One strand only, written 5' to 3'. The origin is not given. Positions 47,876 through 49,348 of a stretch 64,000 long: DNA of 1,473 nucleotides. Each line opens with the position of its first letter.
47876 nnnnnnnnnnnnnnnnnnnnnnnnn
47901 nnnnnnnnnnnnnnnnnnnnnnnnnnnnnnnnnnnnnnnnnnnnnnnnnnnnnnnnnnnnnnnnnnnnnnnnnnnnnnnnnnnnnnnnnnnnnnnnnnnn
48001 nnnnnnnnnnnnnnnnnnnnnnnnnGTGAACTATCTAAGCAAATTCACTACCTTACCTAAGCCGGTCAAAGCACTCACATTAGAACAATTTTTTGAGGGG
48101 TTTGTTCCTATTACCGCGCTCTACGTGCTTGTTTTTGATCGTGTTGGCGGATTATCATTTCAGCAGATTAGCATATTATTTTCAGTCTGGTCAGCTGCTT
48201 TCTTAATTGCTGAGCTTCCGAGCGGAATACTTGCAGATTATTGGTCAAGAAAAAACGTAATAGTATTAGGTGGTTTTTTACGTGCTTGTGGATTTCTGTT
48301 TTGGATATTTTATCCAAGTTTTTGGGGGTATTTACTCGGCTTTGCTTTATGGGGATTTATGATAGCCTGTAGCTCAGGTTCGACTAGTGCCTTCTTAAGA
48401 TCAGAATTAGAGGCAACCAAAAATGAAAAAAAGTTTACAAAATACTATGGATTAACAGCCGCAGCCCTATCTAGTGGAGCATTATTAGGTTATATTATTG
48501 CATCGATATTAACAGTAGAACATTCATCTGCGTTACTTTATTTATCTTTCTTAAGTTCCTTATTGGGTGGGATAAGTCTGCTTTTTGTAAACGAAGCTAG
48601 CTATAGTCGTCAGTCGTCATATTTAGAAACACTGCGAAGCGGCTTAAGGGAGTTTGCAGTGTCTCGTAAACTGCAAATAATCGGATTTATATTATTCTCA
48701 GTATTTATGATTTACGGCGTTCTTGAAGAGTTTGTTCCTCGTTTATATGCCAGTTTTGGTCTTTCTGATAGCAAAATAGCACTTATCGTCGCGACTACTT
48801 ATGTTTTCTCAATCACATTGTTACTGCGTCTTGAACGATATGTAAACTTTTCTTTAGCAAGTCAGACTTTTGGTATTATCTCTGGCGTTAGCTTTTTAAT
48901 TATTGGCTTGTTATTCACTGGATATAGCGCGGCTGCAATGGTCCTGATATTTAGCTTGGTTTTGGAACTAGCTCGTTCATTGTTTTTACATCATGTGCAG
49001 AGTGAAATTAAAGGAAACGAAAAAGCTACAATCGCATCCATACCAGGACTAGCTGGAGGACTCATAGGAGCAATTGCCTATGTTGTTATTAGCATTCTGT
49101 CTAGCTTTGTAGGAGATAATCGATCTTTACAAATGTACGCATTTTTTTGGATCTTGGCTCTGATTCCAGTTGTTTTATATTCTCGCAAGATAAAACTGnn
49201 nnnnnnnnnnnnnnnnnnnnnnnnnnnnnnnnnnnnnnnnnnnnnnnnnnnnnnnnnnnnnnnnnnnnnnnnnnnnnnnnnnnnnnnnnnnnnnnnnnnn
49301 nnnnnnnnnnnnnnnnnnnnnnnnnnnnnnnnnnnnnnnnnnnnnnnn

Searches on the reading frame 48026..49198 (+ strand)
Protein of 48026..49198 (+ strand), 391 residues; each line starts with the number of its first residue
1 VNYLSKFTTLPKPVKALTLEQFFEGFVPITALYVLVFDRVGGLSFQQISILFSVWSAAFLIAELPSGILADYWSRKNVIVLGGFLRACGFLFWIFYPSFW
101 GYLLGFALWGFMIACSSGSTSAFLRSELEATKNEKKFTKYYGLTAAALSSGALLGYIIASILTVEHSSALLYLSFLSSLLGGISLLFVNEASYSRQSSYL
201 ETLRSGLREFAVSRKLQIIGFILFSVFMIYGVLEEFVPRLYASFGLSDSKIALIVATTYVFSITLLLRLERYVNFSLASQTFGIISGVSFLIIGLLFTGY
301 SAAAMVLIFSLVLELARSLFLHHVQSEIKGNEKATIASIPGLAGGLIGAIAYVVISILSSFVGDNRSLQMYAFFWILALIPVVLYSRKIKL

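Call 11: search_protein_families(library=pfam, proteins=[window:48026-49198:+], max_evalue=0.01)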
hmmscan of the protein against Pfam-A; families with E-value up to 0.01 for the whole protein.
window:48026-49198:+ (391 aa): 1 family
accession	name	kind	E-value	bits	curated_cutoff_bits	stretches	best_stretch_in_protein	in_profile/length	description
PF07690.21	MFS_1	-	1.8e-17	63.8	33.4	1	42-351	28-346/347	Major Facilitator Superfamily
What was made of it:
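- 48026..49201 (+): MFS transporter gene. In relatives it lies upstream of the metK leader: directly upstream in L013/L014 and L015, and with one intervening gene in L018. Pfam MFS_1 (call 11).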

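Call 26: find_encoding_contigs(protein=window:48026-49198:+, flank=10000, max_places=6)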
Protein window:48026-49198:+ (391 aa): 1 contig read that carries it; 1 place shown.
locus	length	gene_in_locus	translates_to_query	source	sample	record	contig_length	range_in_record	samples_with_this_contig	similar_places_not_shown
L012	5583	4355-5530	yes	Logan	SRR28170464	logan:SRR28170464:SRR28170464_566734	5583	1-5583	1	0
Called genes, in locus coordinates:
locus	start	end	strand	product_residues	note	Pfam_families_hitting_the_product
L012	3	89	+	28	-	?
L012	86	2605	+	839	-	PF01588:tRNA_bind, PF03483:B3_4, PF03484:B5, PF17759:tRNA_synthFbeta, PF03147:FDX-ACB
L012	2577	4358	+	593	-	PF09972:DUF2207, PF20990:DUF2207_C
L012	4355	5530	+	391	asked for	PF07690:MFS_1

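Call 36: find_homologous_proteins(query=window:48026-49198:+, max_evalue=1e-10)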
Query window:48026-49198:+ (391 aa): 39 proteins with E <= 1e-10 among 8000 candidates.
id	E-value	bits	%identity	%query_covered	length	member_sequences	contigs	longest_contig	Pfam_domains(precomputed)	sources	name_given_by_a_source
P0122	8.5e-173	593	74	97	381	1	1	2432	PF07690.22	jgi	jgi:MFS family permease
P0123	6.8e-127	442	55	99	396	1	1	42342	PF12832.14,PF07690.22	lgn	-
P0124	1.4e-117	412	54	94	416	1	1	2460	PF07690.22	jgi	jgi:MFS family permease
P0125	4.4e-115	403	50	97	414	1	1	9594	PF00083.31,PF12832.14,PF07690.22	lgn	-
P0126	1.2e-114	402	49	99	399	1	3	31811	PF07690.22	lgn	-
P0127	2.6e-114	401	51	96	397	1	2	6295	PF07690.22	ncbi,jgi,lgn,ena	-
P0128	7.2e-114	399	53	93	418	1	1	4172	PF07690.22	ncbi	-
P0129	2.3e-112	394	48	97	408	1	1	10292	PF07690.22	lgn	-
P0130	3.0e-112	394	50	96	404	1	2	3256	PF07690.22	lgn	-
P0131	4.3e-112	394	50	97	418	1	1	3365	PF00083.31,PF07690.22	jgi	jgi:MFS family permease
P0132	1.3e-111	392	51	94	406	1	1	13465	PF07690.22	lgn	-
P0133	1.6e-111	392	50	96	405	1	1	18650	PF07690.22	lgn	-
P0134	2.7e-111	391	49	99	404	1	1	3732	PF07690.22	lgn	-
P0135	4.2e-111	390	48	97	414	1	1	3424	PF00083.31,PF07690.22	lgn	-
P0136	6.9e-110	386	47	98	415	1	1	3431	PF12832.14,PF07690.22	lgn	-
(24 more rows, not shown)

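Call 37: find_encoding_contigs(protein=P0122, flank=10000, max_places=3)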
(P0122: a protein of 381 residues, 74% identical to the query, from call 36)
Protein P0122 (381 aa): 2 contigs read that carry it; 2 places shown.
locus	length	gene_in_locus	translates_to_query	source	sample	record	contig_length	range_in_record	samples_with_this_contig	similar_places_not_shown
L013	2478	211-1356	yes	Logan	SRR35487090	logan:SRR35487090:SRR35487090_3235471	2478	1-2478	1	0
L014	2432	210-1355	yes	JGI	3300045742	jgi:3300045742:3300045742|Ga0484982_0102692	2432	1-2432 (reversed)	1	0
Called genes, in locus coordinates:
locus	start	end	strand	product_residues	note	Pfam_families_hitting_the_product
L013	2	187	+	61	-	?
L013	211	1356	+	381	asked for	PF07690:MFS_1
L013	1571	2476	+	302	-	?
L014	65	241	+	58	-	-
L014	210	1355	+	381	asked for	PF07690:MFS_1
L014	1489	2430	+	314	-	?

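Call 38: find_encoding_contigs(protein=P0123, flank=10000, max_places=3)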
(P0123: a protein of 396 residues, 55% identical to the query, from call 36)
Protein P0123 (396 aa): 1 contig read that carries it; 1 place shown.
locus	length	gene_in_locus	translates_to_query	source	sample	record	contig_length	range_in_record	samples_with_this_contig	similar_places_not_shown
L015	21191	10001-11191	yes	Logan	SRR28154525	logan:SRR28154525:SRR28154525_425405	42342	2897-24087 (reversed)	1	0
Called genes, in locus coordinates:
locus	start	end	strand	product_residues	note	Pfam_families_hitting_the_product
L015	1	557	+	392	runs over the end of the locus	PF07690:MFS_1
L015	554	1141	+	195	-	PF02525:Flavodoxin_2, PF03358:FMN_red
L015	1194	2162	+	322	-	PF20990:DUF2207_C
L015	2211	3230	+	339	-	PF01409:tRNA-synt_2d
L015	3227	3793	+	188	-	PF00561:Abhydrolase_1 (faint), PF06821:Ser_hydrolase, PF12146:Hydrolase_4 (weak)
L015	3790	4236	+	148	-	PF01230:HIT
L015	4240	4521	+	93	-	PF01541:GIY-YIG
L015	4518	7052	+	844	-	PF01588:tRNA_bind, PF03483:B3_4, PF03484:B5, PF17759:tRNA_synthFbeta, PF03147:FDX-ACB (weak)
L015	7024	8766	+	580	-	PF09972:DUF2207, PF20990:DUF2207_C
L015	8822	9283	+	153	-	PF01243:PNPOx_N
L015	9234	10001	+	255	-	PF00106:adh_short, PF01370:Epimerase (weak), PF08659:KR, PF13561:adh_short_C2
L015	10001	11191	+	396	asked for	PF07690:MFS_1, PF12832:MFS_1_like (weak)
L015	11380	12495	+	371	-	PF00438:S-AdoMet_synt_N, PF02772:S-AdoMet_synt_M, PF02773:S-AdoMet_synt_C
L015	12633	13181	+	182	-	PF13875:DUF4202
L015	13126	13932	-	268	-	PF06414:Zeta_toxin, PF13671:AAA_33 (weak)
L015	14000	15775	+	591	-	PF00664:ABC_membrane, PF02463:SMC_N, PF00005:ABC_tran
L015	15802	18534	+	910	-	PF00873:ACR_tran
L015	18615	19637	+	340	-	-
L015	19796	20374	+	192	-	PF00254:FKBP_C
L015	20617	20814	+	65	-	PF00462:Glutaredoxin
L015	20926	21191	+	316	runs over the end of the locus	PF03486:HI0933_like (faint), PF07992:Pyr_redox_2, PF13434:Lys_Orn_oxgnase (faint), PF13738:Pyr_redox_3, PF00070:Pyr_redox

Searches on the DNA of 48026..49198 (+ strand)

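Call 39: search_rna_families(sources=[L013, L014, L015], threshold=gathering)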
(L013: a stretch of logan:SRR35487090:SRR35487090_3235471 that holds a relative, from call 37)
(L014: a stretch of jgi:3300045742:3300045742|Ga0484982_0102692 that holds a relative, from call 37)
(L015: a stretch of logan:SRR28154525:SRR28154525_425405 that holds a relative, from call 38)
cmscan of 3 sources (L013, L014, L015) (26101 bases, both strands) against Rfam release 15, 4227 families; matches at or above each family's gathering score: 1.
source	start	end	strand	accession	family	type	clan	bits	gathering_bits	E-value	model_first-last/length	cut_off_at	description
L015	11214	11328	+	RF00162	SAM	Cis-reg; riboswitch;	CL00012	55.5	44.4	1.8e-10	1-108/108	no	SAM riboswitch aptamer (S box leader)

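Call 61: search_rna_families(sources=[L014, L016, L017, L018, L019, L020, L021, L022, L023, L024, L025], threshold=evalue, max_evalue=0.01)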
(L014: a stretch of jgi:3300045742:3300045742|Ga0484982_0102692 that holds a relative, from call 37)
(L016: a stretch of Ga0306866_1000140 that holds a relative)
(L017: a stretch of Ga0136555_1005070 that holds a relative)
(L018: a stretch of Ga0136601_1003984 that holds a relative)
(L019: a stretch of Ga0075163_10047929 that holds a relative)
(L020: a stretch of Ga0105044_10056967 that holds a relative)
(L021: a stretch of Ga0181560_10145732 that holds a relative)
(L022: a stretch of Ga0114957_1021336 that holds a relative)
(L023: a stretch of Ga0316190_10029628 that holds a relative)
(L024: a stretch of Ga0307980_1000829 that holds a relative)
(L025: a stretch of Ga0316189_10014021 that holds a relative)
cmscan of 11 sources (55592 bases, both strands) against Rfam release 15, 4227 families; matches with E-value up to 0.01: 10.
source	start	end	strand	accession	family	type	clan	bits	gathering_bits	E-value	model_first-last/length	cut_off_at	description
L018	1927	2038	+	RF00162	SAM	Cis-reg; riboswitch;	CL00012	52.4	44.4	3e-09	1-108/108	no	SAM riboswitch aptamer (S box leader)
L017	1988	2099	+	RF00162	SAM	Cis-reg; riboswitch;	CL00012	50.8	44.4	8.6e-09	1-108/108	no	SAM riboswitch aptamer (S box leader)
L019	4067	4182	+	RF00162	SAM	Cis-reg; riboswitch;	CL00012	50.3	44.4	1.2e-08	1-108/108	no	SAM riboswitch aptamer (S box leader)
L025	6523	6632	-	RF00162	SAM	Cis-reg; riboswitch;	CL00012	49.5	44.4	2.1e-08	1-108/108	no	SAM riboswitch aptamer (S box leader)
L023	1598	1705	+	RF00162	SAM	Cis-reg; riboswitch;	CL00012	47.2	44.4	1e-07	1-108/108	no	SAM riboswitch aptamer (S box leader)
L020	1902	2009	-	RF00162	SAM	Cis-reg; riboswitch;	CL00012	46.9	44.4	1.2e-07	1-108/108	no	SAM riboswitch aptamer (S box leader)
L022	1563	1671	-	RF00162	SAM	Cis-reg; riboswitch;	CL00012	45.3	44.4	3.5e-07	1-108/108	no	SAM riboswitch aptamer (S box leader)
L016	3094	3200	-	RF00162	SAM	Cis-reg; riboswitch;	CL00012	43.3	44.4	1.4e-06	1-108/108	no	SAM riboswitch aptamer (S box leader)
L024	3086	3192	-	RF00162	SAM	Cis-reg; riboswitch;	CL00012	43.1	44.4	1.5e-06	1-108/108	no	SAM riboswitch aptamer (S box leader)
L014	1395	1517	+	RF00162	SAM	Cis-reg; riboswitch;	CL00012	36.5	44.4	0.00013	1-108/108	no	SAM riboswitch aptamer (S box leader)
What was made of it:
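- On SAM-I riboswitch (RF00162): Three genuine metK-linked leaders also fall below the threshold: L016 43.3, L024 43.1 and L014 36.5 (call 61).
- Tried and rejected: Rejected, because three genuine leaders are also below threshold (call 61).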
